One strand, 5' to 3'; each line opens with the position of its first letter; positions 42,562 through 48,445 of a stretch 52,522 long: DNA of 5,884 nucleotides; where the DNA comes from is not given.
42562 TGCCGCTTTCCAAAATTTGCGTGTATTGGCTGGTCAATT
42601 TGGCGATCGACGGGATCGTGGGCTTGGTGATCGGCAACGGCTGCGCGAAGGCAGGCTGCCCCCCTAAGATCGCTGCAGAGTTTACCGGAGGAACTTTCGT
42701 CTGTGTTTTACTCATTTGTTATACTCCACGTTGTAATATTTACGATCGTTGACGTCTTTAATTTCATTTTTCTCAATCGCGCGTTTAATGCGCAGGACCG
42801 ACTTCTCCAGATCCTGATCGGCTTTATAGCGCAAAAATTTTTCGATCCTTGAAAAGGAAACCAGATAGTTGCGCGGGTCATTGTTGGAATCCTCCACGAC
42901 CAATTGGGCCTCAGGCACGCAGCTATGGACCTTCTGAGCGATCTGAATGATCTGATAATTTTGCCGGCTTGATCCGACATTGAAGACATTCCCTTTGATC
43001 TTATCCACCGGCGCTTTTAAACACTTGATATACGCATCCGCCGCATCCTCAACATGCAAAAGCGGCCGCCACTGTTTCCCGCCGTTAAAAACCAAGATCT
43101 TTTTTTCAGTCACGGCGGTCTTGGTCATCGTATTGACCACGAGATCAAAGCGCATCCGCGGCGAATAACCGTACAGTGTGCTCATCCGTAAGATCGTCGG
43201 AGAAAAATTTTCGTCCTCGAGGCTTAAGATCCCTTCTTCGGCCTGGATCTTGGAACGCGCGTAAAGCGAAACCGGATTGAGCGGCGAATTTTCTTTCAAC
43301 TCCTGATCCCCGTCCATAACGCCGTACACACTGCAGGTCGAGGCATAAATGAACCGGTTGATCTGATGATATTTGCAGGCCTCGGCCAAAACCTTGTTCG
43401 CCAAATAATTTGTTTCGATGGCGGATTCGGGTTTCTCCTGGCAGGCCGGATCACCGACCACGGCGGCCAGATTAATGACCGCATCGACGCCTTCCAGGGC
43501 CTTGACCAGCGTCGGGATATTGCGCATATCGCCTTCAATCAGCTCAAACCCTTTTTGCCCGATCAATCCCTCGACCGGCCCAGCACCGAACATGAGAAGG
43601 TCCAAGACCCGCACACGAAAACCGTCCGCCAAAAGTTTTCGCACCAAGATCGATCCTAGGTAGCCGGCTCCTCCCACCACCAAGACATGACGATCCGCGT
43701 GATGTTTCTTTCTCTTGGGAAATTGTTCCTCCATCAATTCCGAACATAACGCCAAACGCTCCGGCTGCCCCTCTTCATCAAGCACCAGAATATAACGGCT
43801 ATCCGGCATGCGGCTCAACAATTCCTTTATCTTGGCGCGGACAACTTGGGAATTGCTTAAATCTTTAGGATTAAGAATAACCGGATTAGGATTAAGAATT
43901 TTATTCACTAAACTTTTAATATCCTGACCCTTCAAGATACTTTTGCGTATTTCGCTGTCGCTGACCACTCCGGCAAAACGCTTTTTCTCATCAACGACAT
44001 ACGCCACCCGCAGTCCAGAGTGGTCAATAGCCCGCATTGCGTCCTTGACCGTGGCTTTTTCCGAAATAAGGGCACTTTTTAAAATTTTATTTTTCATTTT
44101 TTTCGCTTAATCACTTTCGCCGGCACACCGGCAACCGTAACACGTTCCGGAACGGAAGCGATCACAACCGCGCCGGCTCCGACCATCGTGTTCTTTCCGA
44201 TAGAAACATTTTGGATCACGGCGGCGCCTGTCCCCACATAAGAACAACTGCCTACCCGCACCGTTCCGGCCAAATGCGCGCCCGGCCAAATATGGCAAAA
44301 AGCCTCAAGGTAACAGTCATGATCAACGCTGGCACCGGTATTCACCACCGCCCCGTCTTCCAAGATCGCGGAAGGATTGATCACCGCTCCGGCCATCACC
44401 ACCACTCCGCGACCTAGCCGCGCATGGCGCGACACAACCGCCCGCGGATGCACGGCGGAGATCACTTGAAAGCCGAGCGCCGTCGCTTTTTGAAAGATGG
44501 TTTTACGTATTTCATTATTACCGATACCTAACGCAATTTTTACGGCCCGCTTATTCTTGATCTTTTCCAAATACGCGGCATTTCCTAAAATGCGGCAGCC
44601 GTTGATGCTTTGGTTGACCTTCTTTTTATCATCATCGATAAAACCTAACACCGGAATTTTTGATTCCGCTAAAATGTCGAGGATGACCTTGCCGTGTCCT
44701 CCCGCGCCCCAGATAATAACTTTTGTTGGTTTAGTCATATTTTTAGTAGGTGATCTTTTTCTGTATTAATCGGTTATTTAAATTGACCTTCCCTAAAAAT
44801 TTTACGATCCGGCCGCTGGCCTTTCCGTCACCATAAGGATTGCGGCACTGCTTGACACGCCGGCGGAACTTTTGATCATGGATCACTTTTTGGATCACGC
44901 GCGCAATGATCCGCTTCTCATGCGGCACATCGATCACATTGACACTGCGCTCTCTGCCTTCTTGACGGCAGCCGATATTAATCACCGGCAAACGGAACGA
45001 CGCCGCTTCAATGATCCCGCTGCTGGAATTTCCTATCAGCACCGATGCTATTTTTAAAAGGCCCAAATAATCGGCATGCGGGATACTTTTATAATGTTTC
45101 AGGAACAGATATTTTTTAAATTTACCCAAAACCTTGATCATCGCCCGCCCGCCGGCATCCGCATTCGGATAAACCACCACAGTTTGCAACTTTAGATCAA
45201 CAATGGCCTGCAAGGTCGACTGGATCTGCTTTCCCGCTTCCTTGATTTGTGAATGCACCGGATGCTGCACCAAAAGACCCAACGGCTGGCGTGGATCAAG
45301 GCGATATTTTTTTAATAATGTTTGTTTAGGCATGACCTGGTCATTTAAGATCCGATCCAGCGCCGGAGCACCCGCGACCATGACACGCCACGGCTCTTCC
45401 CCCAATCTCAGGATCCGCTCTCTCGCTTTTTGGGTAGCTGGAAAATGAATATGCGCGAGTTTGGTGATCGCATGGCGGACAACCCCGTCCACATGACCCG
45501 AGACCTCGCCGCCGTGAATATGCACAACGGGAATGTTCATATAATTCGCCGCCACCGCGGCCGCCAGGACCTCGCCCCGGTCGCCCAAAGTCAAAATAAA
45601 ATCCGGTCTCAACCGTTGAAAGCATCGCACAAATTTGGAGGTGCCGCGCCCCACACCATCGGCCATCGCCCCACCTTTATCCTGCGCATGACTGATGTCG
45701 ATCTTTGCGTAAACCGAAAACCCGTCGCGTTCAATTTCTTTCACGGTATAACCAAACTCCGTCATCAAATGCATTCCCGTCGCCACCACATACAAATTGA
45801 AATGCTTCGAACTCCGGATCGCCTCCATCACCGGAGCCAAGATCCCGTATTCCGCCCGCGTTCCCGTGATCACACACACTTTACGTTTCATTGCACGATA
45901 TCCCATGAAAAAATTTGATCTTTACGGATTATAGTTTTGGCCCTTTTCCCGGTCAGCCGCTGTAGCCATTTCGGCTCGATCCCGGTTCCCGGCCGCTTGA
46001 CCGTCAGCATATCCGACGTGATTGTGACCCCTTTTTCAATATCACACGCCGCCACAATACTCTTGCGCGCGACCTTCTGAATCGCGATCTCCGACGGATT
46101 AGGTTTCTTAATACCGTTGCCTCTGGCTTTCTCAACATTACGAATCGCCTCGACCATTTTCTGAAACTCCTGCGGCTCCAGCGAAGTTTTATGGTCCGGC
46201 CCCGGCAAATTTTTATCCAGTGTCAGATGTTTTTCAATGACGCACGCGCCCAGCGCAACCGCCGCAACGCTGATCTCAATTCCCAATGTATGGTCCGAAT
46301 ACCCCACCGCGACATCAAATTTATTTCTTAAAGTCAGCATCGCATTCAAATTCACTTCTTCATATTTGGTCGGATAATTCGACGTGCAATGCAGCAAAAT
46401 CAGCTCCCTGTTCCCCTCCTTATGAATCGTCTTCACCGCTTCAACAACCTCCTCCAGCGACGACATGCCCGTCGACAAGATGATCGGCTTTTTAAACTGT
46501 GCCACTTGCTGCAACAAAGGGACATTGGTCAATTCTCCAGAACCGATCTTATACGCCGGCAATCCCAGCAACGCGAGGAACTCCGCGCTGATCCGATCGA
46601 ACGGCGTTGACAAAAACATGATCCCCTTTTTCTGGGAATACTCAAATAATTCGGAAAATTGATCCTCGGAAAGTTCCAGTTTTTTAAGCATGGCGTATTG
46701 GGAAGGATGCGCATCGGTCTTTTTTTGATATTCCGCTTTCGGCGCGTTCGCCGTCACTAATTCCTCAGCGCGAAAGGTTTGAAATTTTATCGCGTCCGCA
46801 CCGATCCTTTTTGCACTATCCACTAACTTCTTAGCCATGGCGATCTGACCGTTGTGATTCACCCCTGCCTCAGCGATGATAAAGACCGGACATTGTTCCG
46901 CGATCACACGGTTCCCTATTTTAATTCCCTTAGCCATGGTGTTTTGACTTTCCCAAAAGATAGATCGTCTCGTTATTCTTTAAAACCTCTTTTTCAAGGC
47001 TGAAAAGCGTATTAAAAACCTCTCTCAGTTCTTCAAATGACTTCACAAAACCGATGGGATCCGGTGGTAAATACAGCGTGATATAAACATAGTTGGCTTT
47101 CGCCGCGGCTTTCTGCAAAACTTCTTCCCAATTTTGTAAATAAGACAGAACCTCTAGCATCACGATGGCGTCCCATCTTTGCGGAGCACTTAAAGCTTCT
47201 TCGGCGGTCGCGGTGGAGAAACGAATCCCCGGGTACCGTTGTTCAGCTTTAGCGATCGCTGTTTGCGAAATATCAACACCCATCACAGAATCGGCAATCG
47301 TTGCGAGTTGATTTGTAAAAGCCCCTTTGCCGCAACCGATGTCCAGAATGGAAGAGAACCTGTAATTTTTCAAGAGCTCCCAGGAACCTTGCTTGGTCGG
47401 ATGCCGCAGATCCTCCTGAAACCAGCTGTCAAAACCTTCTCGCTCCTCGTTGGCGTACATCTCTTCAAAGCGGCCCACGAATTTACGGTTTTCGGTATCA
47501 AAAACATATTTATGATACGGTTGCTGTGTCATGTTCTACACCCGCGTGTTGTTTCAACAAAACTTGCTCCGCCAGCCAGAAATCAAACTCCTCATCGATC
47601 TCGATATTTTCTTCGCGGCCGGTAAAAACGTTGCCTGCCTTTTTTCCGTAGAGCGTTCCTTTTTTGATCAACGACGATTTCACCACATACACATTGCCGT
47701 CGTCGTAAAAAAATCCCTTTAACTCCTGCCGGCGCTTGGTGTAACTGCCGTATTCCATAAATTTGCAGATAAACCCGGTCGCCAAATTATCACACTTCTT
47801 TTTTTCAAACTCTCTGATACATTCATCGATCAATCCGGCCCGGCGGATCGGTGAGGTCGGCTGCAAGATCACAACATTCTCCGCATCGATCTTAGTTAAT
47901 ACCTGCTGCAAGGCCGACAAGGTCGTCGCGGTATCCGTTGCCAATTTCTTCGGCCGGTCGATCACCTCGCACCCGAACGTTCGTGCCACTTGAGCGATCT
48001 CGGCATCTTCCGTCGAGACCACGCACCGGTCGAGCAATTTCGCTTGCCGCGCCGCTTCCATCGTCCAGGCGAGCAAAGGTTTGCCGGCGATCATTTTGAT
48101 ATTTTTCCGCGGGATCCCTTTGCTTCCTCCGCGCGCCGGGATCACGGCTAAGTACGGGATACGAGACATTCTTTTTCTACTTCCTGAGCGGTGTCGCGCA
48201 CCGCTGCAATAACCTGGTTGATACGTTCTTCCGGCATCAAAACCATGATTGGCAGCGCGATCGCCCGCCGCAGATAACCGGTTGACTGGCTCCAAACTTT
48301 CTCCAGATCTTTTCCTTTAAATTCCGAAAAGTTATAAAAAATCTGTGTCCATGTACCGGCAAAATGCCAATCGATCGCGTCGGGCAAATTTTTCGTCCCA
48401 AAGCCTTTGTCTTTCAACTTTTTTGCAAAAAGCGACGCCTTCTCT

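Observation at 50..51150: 51-kb regulator-headed, single-strand glycan locus with four sugar-nucleotide pathways but no export or polymerisation genes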

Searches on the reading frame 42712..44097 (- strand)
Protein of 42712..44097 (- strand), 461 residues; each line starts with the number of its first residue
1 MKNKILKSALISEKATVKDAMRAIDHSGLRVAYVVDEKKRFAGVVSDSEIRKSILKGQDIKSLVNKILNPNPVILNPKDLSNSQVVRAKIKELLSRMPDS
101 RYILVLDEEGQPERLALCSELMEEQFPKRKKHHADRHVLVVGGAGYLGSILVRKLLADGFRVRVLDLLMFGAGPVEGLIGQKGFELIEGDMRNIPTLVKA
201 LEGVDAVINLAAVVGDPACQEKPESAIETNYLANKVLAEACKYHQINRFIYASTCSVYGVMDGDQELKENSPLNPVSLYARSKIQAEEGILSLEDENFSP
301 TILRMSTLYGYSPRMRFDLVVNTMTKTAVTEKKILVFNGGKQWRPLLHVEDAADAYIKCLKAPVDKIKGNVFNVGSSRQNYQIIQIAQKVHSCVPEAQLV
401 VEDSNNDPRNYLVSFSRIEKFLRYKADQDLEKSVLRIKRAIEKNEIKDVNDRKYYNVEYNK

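Call 7: search_protein_families(library=pfam, proteins=[window:42712-44097:-], max_evalue=0.001)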
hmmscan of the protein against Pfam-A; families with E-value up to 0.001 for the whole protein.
window:42712-44097:- (461 aa): 9 families
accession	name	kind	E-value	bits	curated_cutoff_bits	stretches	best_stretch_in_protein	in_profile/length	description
PF01370.27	Epimerase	-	5.1e-50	170.6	20.9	1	138-375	1-240/240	NAD dependent epimerase/dehydratase family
PF16363.11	GDP_Man_Dehyd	-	2.3e-28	100.1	27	1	139-389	1-264/332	GDP-mannose 4,6 dehydratase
PF01073.25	3Beta_HSD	-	1.5e-22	80.4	22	1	139-372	1-246/280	3-beta hydroxysteroid dehydrogenase/isomerase family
PF04321.23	RmlD_sub_bind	-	1e-19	71.1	27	1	137-390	2-227/287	RmlD substrate binding domain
PF13460.12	NAD_binding_10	-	1.6e-12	48.1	27.2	1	142-309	1-147/184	NAD(P)H-binding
PF05368.20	NmrA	-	2.8e-11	44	27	1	136-255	3-108/298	NmrA-like family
PF07993.18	NAD_binding_4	-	3.8e-09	36.5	20.1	1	201-312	86-211/258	Male sterility protein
PF02719.21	Polysacc_synt_2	-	4.6e-09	36.3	20.2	1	138-254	1-128/293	Polysaccharide biosynthesis protein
PF00571.33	CBS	-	4.2e-08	33.9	24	1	11-55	12-56/57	CBS domain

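Call 18: search_protein_families(library=ncbifam, proteins=[window:42712-44097:-], max_evalue=0.00001)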
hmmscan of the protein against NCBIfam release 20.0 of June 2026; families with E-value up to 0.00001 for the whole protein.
window:42712-44097:- (461 aa): 27 families (the best 25 are shown)
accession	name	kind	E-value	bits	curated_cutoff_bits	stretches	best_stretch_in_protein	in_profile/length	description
TIGR01179.1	galE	equivalog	1.1e-31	109.9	262.3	1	138-432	2-316/332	UDP-glucose 4-epimerase GalE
TIGR01181.1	dTDP_gluc_dehyt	equivalog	3.9e-29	101.7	365.1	1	138-436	2-306/321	dTDP-glucose 4,6-dehydratase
TIGR04180.1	EDH_00030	hypoth_equivalog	2.6e-28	99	475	1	138-405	1-268/297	NAD-dependent 4,6-dehydratase LegB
TIGR03466.1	HpnA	hypoth_equivalog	5.7e-20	71.4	367.65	1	137-307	2-169/327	hopanoid-associated sugar epimerase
TIGR01214.1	rmlD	equivalog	1.1e-19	70.6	224.05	1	138-394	2-230/285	dTDP-4-dehydrorhamnose reductase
NF008872.0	PRK11908.1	equivalog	2.1e-18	66.5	294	1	137-443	3-315/349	bifunctional UDP-4-keto-pentose/UDP-xylose synthase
TIGR02197.1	heptose_epim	equivalog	2.5e-18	66.3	274.6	1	138-387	1-256/316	ADP-glyceromanno-heptose 6-epimerase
NF042422.1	oxyalk_red_OleD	equivalog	2.3e-17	63.3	580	1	137-361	2-216/329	2-alkyl-3-oxoalkanoate reductase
NF042423.1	oxyalk_red_Shew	equivalog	6.9e-16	58.2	580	1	136-312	9-178/331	2-alkyl-3-oxoalkanoate reductase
NF007956.0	PRK10675.1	subfamily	1e-14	54.4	394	1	137-388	2-274/338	UDP-glucose 4-epimerase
NF005998.1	PRK08125.1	equivalog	3.7e-14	52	777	1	130-397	310-588/649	bifunctional UDP-4-amino-4-deoxy-L-arabinose formyltransferase/UDP-glucuronic acid oxidase ArnA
NF043036.1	ErythonDh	equivalog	4.3e-13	49.1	325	1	137-287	2-157/321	D-erythronate dehydrogenase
NF007582.0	PRK10217.1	equivalog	5.2e-13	48.8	698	1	136-385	2-264/355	dTDP-glucose 4,6-dehydratase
NF052578.1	StrlDmthSdmBMthl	equivalog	7.1e-13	49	600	1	138-324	3-184/328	sterol demethylase protein SdmB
NF007490.0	PRK10084.1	subfamily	1.2e-10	41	649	1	138-438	3-331/361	dTDP-glucose 4,6-dehydratase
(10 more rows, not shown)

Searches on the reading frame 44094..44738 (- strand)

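Call 7: search_protein_families(library=pfam, proteins=[window:44094-44738:-], max_evalue=0.001)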
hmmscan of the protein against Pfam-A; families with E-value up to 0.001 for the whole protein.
window:44094-44738:- (214 aa): 4 families
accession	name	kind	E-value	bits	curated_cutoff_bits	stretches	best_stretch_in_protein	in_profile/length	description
PF17836.7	PglD_N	-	2.3e-19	70.2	23.4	1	6-84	1-77/78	PglD N-terminal domain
PF00132.30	Hexapep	-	1.1e-14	53.9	27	3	160-193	2-35/36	Bacterial transferase hexapeptide (six repeats)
PF25084.1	LbH_EIF2B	-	5.4e-05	23.6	54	0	141-193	3-54/105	EIF2B subunit epsilon LbH domain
PF02629.25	CoA_binding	-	0.00076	20.6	22.3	0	2-59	1-60/97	CoA binding domain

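Call 18: search_protein_families(library=ncbifam, proteins=[window:44094-44738:-], max_evalue=0.00001)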
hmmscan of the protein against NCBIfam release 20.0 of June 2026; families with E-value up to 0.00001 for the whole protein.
window:44094-44738:- (214 aa): 20 families
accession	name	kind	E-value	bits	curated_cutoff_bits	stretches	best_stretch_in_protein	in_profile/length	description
TIGR03570.1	NeuD_NnaD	subfamily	8.5e-70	234.5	160.8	1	6-208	1-202/202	NeuD/PglB/VioB family sugar acetyltransferase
TIGR03532.1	DapD_Ac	equivalog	4.9e-19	68.9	231.75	1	92-212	85-213/231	2,3,4,5-tetrahydropyridine-2,6-dicarboxylate N-acetyltransferase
NF003657.0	PRK05289.1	equivalog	1.8e-15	56.8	226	2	138-209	121-192/264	acyl-ACP--UDP-N-acetylglucosamine O-acyltransferase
NF002060.0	PRK00892.1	subfamily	1.8e-13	50.3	207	2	91-163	99-171/345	UDP-3-O-(3-hydroxymyristoyl)glucosamine N-acyltransferase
TIGR01852.1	lipid_A_lpxA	equivalog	6.2e-13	48.6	231.05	1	137-209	115-187/254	acyl-ACP--UDP-N-acetylglucosamine O-acyltransferase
TIGR01853.1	lipid_A_lpxD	equivalog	1.1e-11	44.3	242.5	2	138-212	233-307/325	UDP-3-O-(3-hydroxymyristoyl)glucosamine N-acyltransferase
NF007240.0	PRK09677.1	equivalog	1.8e-11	43.9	243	1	159-212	130-183/192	putative lipopolysaccharide biosynthesis O-acetyl transferase WbbJ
NF007499.0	PRK10092.1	equivalog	3e-11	43.4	314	1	153-212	123-182/183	maltose O-acetyltransferase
TIGR03308.1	phn_thr-fam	hypoth_equivalog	2.2e-10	40.7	201.65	1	158-213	107-162/204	phosphonate metabolim protein, transferase hexapeptide repeat family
NF041874.1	EPS_EpsC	equivalog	3.3e-10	39.9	150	1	102-213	52-167/168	serine O-acetyltransferase EpsC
NF008349.0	PRK11132.1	equivalog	9.6e-10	38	397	1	95-213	137-247/273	serine O-acetyltransferase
TIGR01172.1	cysE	equivalog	2e-09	37.7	210.65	1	164-208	118-162/162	serine O-acetyltransferase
NF050158.1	CarbAnhydGPos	equivalog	1.1e-08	34.9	250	0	165-211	93-141/172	gamma carbonic anhydrase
TIGR02287.1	PaaY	equivalog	5.2e-08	32.8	319.6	0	139-211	67-140/192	phenylacetic acid degradation protein PaaY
NF058585.1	HptprglPActTf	PfamEq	1.6e-07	31.1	300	0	158-213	105-160/172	heptaprenylglyceryl phosphate O-acetyltransferase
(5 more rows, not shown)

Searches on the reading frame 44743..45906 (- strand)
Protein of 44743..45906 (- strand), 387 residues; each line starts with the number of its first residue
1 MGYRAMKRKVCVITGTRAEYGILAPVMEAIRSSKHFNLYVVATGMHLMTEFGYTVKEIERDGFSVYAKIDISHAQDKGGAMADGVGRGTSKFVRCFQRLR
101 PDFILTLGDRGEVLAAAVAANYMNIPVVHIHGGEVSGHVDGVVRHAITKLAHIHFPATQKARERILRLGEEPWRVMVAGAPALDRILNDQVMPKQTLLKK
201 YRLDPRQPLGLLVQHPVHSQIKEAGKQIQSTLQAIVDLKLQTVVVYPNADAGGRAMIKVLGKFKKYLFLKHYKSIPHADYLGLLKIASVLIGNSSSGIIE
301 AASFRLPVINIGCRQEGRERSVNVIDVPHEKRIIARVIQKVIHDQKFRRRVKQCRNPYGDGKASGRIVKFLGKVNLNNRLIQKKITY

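Call 8: search_protein_families(library=pfam, proteins=[window:44743-45906:-], max_evalue=0.001)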
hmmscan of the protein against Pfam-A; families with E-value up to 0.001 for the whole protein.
window:44743-45906:- (387 aa): 1 family
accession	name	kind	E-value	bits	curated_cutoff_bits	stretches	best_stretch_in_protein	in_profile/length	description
PF02350.25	Epimerase_2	-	3.6e-83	279.7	30.6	1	29-371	2-346/347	UDP-N-acetylglucosamine 2-epimerase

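Call 18: search_protein_families(library=ncbifam, proteins=[window:44743-45906:-], max_evalue=0.00001)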
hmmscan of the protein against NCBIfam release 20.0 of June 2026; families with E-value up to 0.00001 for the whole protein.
window:44743-45906:- (387 aa): 2 families
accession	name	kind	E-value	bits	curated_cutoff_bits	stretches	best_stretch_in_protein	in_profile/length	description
TIGR03568.1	NeuC_NnaA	equivalog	1.8e-130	435.1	235.9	1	8-371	1-365/365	UDP-N-acetylglucosamine 2-epimerase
TIGR00236.1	wecB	equivalog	6e-35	121.1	210.15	1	9-371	2-362/366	non-hydrolyzing UDP-N-acetylglucosamine 2-epimerase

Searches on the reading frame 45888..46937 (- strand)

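Call 8: search_protein_families(library=pfam, proteins=[window:45888-46937:-], max_evalue=0.001)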
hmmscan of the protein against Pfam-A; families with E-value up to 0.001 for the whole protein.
window:45888-46937:- (349 aa): 2 families
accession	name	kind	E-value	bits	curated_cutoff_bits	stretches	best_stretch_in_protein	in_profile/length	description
PF03102.20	NeuB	-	3.1e-104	348.1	22.1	1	38-277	1-241/241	NeuB family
PF08666.17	SAF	-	6.5e-08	33.4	21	1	292-346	2-60/63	SAF domain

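Call 18: search_protein_families(library=ncbifam, proteins=[window:45888-46937:-], max_evalue=0.00001)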
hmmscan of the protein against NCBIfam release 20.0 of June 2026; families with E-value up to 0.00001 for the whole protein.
window:45888-46937:- (349 aa): 6 families
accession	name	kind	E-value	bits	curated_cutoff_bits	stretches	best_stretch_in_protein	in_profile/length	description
TIGR03569.1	NeuB_NnaB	equivalog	3.7e-146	486.4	399.65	1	18-341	1-327/329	N-acetylneuraminate synthase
TIGR03586.1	PseI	equivalog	2.4e-97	326.1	340.25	1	18-340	2-324/327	pseudaminic acid synthase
NF006421.0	PRK08673.1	subfamily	8.3e-12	45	335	1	130-274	182-335/338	3-deoxy-7-phosphoheptulonate synthase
TIGR01361.1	DAHP_synth_Bsub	equivalog_domain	3.9e-10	39.5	267.75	1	130-266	113-258/260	3-deoxy-7-phosphoheptulonate synthase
NF009239.0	PRK12595.1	equivalog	1e-07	31.3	279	1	130-270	206-355/360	bifunctional 3-deoxy-7-phosphoheptulonate synthase/chorismate mutase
NF009933.0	PRK13396.1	subfamily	1.2e-06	27.8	486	1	130-273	189-342/352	3-deoxy-7-phosphoheptulonate synthase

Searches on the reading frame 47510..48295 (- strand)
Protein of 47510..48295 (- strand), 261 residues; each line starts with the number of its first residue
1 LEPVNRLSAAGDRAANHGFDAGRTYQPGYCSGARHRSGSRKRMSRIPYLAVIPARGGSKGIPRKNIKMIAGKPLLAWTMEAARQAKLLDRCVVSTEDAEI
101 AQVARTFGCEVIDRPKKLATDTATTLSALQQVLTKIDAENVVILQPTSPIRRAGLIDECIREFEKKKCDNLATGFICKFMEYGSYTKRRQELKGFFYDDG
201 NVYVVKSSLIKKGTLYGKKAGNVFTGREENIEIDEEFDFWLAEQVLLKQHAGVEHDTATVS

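Call 8: search_protein_families(library=pfam, proteins=[window:47510-48295:-], max_evalue=0.001)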
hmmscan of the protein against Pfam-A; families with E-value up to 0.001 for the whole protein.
window:47510-48295:- (261 aa): 2 families
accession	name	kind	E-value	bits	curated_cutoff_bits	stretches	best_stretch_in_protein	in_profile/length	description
PF02348.25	CTP_transf_3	-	1.8e-28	100.3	22.6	1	50-175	2-126/217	Cytidylyltransferase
PF12804.13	NTP_transf_3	-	5.6e-07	30.3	27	1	64-171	16-119/160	MobA-like NTP transferase domain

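Call 86: search_protein_families(library=ncbifam, proteins=[window:47510-48295:-], max_evalue=0.000001)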
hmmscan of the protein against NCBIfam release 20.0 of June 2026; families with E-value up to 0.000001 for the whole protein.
window:47510-48295:- (261 aa): 6 families
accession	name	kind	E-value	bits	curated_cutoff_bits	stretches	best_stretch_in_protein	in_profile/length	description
TIGR03584.1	PseF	equivalog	4.7e-35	121.2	205.7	1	49-244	1-218/222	pseudaminic acid cytidylyltransferase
NF003952.0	PRK05450.1-5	subfamily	1.5e-20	73.5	193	1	49-173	4-126/250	3-deoxy-manno-octulosonate cytidylyltransferase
NF003950.0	PRK05450.1-3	subfamily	3.1e-18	66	234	1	49-176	4-130/248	3-deoxy-manno-octulosonate cytidylyltransferase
NF009905.0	PRK13368.1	subfamily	2.2e-16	60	255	1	49-173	4-124/243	3-deoxy-manno-octulosonate cytidylyltransferase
NF003948.0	PRK05450.1-1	equivalog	8.8e-14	51.3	281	1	48-169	6-126/248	3-deoxy-manno-octulosonate cytidylyltransferase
TIGR00466.1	kdsB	equivalog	7.7e-12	45.1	155.2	1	48-169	3-122/241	3-deoxy-manno-octulosonate cytidylyltransferase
